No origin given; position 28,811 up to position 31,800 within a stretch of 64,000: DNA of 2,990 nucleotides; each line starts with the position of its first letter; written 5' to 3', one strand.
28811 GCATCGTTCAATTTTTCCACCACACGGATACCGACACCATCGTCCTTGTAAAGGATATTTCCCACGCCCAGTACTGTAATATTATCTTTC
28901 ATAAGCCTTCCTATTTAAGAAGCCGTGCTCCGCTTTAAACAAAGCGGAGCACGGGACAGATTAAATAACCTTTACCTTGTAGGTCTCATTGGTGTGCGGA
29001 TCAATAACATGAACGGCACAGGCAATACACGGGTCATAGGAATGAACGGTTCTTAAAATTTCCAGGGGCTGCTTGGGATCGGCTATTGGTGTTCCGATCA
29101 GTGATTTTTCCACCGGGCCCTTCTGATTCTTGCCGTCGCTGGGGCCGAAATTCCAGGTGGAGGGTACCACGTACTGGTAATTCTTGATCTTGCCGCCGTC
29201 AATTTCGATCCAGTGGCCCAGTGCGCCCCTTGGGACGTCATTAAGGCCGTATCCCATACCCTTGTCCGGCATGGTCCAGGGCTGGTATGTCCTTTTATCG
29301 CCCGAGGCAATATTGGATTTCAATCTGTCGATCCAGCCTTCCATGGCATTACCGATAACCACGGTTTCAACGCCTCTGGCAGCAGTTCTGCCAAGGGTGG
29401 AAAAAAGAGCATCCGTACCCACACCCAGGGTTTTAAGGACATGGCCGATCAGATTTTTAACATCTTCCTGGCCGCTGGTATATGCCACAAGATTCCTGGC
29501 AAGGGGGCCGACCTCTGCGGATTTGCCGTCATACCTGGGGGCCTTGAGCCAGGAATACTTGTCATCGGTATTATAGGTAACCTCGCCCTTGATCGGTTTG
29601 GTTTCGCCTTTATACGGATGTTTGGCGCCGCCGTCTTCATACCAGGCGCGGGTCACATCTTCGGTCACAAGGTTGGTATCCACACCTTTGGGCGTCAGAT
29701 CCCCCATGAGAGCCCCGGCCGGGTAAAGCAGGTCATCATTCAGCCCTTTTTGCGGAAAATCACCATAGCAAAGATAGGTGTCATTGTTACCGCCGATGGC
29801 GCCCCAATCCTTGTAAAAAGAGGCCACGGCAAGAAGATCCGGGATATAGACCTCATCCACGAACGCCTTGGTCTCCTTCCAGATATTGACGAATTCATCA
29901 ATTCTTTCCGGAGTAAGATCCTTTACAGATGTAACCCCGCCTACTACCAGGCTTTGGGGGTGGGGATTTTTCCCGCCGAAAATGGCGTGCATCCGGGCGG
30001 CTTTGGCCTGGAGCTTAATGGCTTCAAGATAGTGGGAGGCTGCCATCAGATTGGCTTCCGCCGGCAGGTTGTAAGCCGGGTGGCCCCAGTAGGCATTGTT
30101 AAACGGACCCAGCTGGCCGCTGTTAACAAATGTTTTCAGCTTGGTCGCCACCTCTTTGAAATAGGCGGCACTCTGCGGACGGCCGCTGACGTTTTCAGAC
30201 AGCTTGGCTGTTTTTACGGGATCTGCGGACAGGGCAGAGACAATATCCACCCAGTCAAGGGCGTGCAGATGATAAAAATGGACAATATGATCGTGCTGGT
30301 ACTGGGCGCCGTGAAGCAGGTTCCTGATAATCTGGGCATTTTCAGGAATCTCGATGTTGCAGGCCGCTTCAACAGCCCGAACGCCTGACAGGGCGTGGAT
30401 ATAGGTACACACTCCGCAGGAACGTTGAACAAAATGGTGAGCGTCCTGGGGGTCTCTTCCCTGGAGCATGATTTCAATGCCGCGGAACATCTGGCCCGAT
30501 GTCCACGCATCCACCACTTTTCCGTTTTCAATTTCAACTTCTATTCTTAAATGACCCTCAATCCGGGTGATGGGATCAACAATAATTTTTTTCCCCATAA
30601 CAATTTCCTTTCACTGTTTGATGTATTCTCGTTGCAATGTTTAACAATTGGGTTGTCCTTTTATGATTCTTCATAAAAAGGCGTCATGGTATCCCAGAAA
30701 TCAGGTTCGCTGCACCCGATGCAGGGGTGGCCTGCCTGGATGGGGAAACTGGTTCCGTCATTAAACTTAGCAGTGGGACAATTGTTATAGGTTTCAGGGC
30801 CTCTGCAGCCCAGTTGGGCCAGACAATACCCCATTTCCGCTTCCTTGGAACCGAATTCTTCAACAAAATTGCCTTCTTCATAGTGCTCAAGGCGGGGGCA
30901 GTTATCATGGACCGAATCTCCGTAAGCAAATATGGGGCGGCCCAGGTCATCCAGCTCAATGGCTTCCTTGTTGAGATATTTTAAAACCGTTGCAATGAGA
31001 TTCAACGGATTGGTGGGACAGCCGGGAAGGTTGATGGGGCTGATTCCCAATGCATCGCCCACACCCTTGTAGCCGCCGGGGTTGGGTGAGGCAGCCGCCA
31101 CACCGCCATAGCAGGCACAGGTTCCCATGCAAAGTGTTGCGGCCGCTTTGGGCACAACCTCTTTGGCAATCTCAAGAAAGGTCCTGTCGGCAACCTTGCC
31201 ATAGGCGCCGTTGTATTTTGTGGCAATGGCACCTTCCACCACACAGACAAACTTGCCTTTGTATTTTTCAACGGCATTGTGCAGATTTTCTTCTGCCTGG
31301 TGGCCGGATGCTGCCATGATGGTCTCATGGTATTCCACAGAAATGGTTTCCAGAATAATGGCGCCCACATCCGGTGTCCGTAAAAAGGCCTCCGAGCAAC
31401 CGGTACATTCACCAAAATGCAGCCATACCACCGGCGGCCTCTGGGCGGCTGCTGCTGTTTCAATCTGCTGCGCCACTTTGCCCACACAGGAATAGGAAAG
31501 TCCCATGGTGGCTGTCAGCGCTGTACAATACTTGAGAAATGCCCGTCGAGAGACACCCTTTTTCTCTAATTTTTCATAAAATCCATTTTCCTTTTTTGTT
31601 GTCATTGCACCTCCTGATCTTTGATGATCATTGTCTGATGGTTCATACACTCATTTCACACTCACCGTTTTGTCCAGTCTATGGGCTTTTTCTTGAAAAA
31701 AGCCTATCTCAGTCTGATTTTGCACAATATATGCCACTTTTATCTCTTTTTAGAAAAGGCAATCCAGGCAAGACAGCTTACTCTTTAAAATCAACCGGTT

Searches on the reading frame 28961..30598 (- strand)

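Call 79: search_protein_families(library=pfam, proteins=[window:28961-30598:-], max_evalue=0.00001)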
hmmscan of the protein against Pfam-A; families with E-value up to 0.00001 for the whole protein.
window:28961-30598:- (545 aa): 1 family
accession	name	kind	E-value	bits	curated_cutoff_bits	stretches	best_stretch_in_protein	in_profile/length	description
PF00374.24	NiFeSe_Hases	-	2.9e-212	706.6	25.8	1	39-530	1-508/508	Nickel-dependent hydrogenase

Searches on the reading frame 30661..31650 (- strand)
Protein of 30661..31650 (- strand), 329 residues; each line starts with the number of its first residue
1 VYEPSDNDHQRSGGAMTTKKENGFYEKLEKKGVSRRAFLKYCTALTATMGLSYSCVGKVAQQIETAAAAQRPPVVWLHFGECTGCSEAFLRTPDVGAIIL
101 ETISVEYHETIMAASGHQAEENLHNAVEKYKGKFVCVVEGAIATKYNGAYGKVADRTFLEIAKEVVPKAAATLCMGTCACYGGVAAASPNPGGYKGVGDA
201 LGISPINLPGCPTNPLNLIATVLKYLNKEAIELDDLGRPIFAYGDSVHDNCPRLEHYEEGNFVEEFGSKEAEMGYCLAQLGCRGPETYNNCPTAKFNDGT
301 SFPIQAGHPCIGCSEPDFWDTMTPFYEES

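Call 79: search_protein_families(library=pfam, proteins=[window:30661-31650:-], max_evalue=0.00001)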
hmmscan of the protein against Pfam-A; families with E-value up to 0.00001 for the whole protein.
window:30661-31650:- (329 aa): 2 families
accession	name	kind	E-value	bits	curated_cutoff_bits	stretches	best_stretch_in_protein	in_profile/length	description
PF14720.11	NiFe_hyd_SSU_C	-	1.2e-33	115.7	27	1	243-326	1-80/80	NiFe/NiFeSe hydrogenase small subunit C-terminal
PF01058.29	Oxidored_q6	-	1.8e-25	89.6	27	1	82-224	1-127/128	NADH ubiquinone oxidoreductase, 20 Kd subunit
